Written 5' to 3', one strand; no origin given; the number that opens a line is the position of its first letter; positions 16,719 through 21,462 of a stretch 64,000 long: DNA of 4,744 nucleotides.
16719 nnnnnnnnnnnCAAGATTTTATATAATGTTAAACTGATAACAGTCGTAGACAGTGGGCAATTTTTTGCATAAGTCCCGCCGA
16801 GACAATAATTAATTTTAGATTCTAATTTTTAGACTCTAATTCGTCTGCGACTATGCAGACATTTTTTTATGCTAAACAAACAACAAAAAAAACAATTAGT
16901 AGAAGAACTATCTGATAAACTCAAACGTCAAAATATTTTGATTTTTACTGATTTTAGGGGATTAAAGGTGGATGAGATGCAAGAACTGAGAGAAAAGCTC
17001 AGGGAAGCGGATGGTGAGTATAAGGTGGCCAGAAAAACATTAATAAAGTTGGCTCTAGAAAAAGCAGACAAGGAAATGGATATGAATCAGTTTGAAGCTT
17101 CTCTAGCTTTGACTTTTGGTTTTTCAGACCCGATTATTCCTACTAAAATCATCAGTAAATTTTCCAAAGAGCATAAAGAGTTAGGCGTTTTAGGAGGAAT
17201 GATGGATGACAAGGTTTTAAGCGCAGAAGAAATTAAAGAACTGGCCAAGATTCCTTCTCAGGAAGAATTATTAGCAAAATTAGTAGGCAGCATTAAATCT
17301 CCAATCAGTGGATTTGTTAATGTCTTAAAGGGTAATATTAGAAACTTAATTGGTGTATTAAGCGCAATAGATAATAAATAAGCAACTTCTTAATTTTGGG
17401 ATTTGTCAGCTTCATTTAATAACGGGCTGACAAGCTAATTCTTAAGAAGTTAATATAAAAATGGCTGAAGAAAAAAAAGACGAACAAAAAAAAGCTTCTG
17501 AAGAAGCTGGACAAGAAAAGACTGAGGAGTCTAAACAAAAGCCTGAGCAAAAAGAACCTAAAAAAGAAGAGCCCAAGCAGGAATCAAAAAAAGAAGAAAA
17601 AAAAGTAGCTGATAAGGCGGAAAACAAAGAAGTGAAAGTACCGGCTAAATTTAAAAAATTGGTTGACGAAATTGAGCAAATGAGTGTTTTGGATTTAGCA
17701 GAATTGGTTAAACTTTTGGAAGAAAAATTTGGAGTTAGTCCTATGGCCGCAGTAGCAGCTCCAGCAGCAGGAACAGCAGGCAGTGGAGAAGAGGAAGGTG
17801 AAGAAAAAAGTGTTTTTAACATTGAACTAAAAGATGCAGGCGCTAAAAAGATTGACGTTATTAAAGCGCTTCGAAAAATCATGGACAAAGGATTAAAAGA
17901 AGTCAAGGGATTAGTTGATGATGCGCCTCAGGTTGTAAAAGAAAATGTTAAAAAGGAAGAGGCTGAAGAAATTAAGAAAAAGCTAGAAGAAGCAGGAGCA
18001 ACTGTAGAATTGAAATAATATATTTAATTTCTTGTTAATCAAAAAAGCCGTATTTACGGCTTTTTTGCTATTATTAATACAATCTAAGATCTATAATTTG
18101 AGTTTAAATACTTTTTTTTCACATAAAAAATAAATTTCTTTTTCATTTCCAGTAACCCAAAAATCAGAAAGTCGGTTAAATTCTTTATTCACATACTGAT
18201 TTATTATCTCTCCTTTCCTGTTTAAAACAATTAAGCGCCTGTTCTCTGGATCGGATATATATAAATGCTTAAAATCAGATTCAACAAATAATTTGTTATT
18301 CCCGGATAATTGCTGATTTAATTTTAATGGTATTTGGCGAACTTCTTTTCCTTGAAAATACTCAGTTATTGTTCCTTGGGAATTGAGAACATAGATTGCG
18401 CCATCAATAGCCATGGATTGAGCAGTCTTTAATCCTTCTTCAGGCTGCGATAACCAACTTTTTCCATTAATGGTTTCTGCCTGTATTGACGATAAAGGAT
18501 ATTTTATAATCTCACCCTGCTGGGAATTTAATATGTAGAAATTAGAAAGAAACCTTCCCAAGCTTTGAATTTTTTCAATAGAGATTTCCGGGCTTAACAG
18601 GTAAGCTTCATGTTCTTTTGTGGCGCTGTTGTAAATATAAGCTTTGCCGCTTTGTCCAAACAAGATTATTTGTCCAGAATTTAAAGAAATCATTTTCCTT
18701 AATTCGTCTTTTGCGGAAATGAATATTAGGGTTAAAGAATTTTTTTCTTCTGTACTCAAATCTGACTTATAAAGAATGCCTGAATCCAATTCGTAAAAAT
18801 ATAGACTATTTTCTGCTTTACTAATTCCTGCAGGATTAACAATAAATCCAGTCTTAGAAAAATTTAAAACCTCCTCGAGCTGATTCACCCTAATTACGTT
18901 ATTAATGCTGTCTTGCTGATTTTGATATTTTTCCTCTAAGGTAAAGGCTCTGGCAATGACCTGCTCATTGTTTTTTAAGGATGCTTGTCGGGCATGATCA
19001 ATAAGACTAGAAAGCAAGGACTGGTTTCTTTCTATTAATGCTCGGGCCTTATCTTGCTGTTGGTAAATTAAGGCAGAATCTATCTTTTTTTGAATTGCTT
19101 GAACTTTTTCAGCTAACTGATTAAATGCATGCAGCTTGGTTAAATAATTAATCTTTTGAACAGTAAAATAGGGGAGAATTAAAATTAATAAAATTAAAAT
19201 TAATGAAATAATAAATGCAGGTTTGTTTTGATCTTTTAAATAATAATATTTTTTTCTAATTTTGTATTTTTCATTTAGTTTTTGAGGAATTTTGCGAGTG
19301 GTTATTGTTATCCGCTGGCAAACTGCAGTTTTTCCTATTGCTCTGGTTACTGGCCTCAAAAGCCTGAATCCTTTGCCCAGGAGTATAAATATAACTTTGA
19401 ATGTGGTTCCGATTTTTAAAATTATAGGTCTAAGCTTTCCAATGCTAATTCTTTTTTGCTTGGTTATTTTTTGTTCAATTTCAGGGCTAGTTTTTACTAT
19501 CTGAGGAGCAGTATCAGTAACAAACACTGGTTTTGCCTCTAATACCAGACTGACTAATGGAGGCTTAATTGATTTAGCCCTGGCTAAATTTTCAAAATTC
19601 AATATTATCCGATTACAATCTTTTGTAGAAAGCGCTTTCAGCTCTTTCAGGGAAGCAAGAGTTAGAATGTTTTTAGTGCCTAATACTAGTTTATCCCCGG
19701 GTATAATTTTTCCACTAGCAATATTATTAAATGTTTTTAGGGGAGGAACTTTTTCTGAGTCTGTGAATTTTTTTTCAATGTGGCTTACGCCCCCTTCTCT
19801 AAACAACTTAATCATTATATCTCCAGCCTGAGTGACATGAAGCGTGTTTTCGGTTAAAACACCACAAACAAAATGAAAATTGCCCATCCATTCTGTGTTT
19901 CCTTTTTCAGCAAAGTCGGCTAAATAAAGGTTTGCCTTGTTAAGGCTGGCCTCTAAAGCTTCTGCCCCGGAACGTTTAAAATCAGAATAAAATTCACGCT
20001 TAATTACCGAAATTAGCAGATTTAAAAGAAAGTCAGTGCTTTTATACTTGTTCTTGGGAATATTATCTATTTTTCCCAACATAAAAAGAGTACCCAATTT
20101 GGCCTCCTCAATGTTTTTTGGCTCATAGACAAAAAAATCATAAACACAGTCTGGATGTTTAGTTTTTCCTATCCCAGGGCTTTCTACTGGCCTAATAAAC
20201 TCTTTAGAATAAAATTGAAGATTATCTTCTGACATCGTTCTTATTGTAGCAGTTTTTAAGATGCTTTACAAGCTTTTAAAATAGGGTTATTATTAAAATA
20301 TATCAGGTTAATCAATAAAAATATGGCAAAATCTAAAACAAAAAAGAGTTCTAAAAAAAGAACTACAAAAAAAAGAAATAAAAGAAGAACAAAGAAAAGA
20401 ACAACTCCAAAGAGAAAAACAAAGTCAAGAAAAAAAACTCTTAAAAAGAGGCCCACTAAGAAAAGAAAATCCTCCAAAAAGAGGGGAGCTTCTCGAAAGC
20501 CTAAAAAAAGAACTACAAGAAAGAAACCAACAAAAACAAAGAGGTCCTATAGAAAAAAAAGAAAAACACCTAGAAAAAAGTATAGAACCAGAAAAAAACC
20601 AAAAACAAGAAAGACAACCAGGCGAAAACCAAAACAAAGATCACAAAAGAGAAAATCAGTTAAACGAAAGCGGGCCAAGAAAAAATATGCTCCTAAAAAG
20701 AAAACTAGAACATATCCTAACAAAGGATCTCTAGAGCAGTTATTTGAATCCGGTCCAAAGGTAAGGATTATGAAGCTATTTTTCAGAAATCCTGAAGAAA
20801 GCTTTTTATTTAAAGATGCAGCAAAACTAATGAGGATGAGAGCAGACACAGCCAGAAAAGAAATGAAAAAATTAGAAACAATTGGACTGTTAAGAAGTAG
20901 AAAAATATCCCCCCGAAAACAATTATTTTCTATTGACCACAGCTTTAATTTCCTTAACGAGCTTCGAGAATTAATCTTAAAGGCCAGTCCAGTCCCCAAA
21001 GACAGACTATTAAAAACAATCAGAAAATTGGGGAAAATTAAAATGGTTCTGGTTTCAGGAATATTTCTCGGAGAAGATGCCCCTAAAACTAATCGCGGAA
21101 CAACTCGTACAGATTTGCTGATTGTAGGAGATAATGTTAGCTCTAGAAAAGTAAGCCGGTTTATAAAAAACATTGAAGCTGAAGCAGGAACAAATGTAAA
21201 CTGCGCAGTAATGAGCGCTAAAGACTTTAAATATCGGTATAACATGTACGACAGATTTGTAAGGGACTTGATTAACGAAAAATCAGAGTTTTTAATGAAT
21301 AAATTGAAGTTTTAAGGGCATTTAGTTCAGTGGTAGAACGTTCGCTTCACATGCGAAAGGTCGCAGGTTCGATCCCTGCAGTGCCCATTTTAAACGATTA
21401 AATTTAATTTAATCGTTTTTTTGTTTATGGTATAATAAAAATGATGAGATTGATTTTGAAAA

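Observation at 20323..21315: Histone-H1-like K/R/T-rich tail fused to a wHTH + degenerate nucleotidyltransferase-like domain, co-transcribed with tRNA-Val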

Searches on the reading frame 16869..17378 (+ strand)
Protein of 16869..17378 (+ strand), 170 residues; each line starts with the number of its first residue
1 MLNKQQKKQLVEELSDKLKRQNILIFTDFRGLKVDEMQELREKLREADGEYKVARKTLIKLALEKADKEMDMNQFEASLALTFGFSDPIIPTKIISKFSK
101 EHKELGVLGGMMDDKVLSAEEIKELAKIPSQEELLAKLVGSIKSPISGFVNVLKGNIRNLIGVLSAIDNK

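Call 35: search_protein_families(library=pfam, proteins=[window:16869-17378:+], max_evalue=0.001)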
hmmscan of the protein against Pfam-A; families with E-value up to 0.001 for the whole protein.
window:16869-17378:+ (170 aa): 1 family
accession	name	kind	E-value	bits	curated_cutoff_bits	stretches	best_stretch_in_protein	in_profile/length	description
PF00466.25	Ribosomal_L10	-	1.1e-23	83.6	22.8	1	3-100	2-100/100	Ribosomal protein L10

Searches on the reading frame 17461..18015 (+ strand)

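Call 35: search_protein_families(library=pfam, proteins=[window:17461-18015:+], max_evalue=0.001)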
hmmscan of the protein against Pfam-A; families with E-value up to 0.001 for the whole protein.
window:17461-18015:+ (185 aa): 2 families
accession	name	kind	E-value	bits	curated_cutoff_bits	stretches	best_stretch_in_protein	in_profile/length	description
PF00542.24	Ribosomal_L12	-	5e-25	88.1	25.9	1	119-185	1-67/67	Ribosomal protein L7/L12 C-terminal domain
PF16320.10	Ribosomal_L12_N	-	4.1e-16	58.8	25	1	65-106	3-44/48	Ribosomal protein L7/L12 dimerisation domain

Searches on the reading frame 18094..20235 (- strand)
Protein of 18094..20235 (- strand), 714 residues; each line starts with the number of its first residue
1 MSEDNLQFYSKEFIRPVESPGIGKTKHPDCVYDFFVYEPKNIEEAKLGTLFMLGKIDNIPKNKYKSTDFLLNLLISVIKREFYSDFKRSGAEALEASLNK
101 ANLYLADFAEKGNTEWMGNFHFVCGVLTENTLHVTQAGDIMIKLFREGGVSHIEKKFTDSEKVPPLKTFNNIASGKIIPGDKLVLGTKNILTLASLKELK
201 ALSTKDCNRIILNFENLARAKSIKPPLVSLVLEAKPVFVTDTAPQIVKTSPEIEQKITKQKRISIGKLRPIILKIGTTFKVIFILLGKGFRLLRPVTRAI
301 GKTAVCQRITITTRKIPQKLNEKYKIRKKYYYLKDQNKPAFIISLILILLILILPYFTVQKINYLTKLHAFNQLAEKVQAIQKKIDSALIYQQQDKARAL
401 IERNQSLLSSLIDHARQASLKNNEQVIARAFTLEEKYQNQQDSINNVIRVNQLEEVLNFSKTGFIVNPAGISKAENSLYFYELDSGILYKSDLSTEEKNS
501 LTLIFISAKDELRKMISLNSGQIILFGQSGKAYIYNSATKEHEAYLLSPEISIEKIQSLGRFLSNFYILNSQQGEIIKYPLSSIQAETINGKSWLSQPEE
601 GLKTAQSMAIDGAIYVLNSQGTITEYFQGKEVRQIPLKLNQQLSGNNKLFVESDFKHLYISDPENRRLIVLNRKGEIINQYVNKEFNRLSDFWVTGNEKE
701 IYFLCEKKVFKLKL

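Call 35: search_protein_families(library=pfam, proteins=[window:18094-20235:-], max_evalue=0.001)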
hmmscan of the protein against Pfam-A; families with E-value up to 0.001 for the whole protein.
window:18094-20235:- (714 aa): 0 families

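Call 83: search_protein_families(library=padloc, proteins=[window:18094-20235:-], max_evalue=0.01)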
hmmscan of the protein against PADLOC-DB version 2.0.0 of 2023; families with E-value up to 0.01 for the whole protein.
window:18094-20235:- (714 aa): 1 family
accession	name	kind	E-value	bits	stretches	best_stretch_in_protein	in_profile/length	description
PDLC02219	RdrB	-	0.00041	16.7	1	374-454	188-268/914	-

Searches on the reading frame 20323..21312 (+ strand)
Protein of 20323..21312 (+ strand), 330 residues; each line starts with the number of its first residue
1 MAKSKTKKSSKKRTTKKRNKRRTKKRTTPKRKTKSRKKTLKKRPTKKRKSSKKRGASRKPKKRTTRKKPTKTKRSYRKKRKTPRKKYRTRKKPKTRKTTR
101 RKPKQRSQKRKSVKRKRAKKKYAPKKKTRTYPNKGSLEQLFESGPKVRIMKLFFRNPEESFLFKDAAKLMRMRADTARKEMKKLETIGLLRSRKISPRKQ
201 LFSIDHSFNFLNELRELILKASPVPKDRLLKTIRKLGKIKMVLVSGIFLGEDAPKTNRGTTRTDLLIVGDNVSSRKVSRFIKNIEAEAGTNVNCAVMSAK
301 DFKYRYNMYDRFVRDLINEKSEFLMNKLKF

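Call 4: search_protein_families(library=pfam, proteins=[window:20323-21312:+], max_evalue=10)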
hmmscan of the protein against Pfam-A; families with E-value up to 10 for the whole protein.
window:20323-21312:+ (330 aa): 1 family
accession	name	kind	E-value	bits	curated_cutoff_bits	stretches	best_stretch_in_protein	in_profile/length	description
PF05240.20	APOBEC_C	-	0.16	12.4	23.6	0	291-315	31-52/78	APOBEC-like C-terminal domain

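Call 5: search_protein_families(library=ncbifam, proteins=[window:20323-21312:+], max_evalue=10)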
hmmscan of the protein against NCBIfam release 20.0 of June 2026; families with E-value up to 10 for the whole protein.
window:20323-21312:+ (330 aa): 2 families
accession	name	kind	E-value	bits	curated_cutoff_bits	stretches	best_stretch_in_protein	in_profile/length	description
NF047351.1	lipase_YSIRK_Sa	exception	1.2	7.3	650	1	10-121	94-224/704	YSIRK-targeted triacylglycerol lipase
TIGR00585.2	mutl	equivalog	2.4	6.9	180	1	21-119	334-429/555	DNA mismatch repair endonuclease MutL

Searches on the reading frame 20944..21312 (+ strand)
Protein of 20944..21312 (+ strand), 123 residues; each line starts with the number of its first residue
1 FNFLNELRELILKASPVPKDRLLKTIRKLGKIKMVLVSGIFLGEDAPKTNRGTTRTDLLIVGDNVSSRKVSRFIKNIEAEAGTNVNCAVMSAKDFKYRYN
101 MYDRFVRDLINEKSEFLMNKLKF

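Call 34: predict_structure(alignment_id=A2)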
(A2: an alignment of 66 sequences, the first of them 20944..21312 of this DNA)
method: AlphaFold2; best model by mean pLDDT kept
length: 123 residues; sequences in the alignment: 66
mean_pLDDT: 74.1   pTM: 0.65
mean pLDDT of the five models: 74.1, 71.2, 70.7, 70.6, 67.4
residues with pLDDT >= 90: 13; 70-90: 73; 50-70: 13; < 50: 24
segments of 3 or more residues with pLDDT < 50: 1-14, 44-53
pLDDT, mean of each block of 10 residues (from residue 1): 46 56 85 83 50 66 90 85 83 89 81 77 68
secondary structure, 60 per line:
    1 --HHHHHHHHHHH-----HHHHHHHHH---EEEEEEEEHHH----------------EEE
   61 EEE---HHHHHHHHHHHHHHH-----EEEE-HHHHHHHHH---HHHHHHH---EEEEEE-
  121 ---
elements in order: H3-13 H19-27 E31-38 E58-63 H67-81 E87-90 H92-100 H104-110 E114-119

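Call 53: search_solved_structures(query=A3, max_evalue=10, show_alignments=4)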
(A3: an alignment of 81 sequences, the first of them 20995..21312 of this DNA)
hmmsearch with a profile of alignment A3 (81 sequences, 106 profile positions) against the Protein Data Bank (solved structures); distinct sequences matched with E-value up to 10: 1.
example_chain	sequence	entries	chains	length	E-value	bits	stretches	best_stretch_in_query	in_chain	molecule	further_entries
9c3c_V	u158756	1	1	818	0.033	17.4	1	35-70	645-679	Dystrobrevin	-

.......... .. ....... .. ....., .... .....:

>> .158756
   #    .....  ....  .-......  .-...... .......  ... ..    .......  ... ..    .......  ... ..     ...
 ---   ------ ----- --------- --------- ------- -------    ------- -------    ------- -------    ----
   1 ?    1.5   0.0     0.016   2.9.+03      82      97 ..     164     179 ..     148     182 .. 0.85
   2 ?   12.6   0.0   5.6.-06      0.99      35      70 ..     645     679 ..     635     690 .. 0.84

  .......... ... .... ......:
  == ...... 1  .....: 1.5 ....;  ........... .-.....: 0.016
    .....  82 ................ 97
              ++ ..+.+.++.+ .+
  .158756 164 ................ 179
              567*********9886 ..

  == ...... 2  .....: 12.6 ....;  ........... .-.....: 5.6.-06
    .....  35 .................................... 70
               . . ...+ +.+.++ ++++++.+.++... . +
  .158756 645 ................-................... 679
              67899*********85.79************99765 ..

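Call 54: search_protein_families(library=pfam, alignment_id=A3, max_evalue=10)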
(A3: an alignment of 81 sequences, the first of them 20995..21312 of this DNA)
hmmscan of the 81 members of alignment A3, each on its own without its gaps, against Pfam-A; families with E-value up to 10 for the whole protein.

A. member 1, window:20995-21312:+ (106 aa): 0 families

B. families by the number of members that match (of 81 scanned): 30 families (the first 25 are shown)
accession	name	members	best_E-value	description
PF07741.18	BRF1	7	0.034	Brf1-like TBP-binding domain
PF23257.1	DUF7071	3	0.031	Domain of unknown function (DUF7071)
PF04295.18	GD_AH_second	3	0.032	D-galactarate dehydratase/Altronate hydrolase, second domain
PF17247.7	DUF5316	3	0.04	Family of unknown function (DUF5316)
PF09635.15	MetRS-N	3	0.049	MetRS-N binding domain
PF01909.29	NTP_transf_2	3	0.073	Nucleotidyltransferase domain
PF21857.2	DUF6913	2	0.028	Family of unknown function (DUF6913)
PF19020.6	Ta1207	2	0.036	Ta1207 family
PF02680.19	DUF211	2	0.06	Uncharacterized ArCR, COG1888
PF16822.11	ALGX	2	0.073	SGNH hydrolase-like domain, acetyltransferase AlgX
PF16753.10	Tipalpha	2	0.11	TNF-alpha-Inducing protein of Helicobacter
PF09561.16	RE_HpaII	1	0.018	HpaII restriction endonuclease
PF09385.16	HisK_N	1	0.033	Histidine kinase N terminal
PF19500.6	DUF6035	1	0.041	Domain of unknown function (DUF6035)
PF08637.16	NCA2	1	0.043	ATP synthase regulation protein NCA2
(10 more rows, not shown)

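Call 74: find_homologous_proteins(query=A3, max_evalue=0.001)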
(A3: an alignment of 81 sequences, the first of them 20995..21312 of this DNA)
Query A3 (81 sequences) (106 aa, profile of the alignment): 934 proteins with E <= 0.001 among 1870 candidates; the best 120 are listed.
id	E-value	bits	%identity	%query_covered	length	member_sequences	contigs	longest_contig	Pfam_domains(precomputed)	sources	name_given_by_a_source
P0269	2.8e-43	164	39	96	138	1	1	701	-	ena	-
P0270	7.1e-43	163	49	98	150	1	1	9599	-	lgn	-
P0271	1.5e-42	162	39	98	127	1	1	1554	-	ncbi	-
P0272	2.6e-42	161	40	100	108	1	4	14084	-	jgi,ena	-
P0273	4.4e-42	160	40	100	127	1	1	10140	-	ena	-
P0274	4.6e-42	160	40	100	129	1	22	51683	-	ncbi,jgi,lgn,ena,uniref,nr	ncbi:MAG: hypothetical protein A3A28_05870 [Candidatus Sungbacteria bacterium RIFCSPLOWO2_01_FULL_47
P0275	4.9e-42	160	45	96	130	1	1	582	-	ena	-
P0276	5.2e-42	160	39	99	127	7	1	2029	-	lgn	-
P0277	5.6e-42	160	45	94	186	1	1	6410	-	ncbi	-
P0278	1.2e-41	159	40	97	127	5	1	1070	-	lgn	-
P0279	1.7e-41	158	50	98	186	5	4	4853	-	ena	-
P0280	2.1e-41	158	42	97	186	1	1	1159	-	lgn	-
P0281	2.2e-41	158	41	100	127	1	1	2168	-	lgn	-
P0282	2.6e-41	158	45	97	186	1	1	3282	-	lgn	-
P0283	2.9e-41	158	40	97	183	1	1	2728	-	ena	-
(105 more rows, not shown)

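Call 76: find_encoding_contigs(protein=P0274, flank=2500, max_places=1)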
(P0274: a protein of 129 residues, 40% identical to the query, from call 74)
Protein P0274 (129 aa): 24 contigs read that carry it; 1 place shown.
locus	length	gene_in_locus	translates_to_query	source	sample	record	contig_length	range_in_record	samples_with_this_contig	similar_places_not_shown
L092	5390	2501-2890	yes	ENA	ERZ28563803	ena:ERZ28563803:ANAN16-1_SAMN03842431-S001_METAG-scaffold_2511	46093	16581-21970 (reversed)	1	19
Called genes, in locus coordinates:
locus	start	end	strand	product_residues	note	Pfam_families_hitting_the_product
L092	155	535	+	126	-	PF16320:Ribosomal_L12_N, PF00542:Ribosomal_L12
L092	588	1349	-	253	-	-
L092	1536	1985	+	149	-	-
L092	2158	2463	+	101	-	-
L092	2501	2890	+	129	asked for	-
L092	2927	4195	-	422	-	PF00709:Adenylsucc_synt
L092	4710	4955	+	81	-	-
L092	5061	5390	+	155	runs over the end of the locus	PF00293:NUDIX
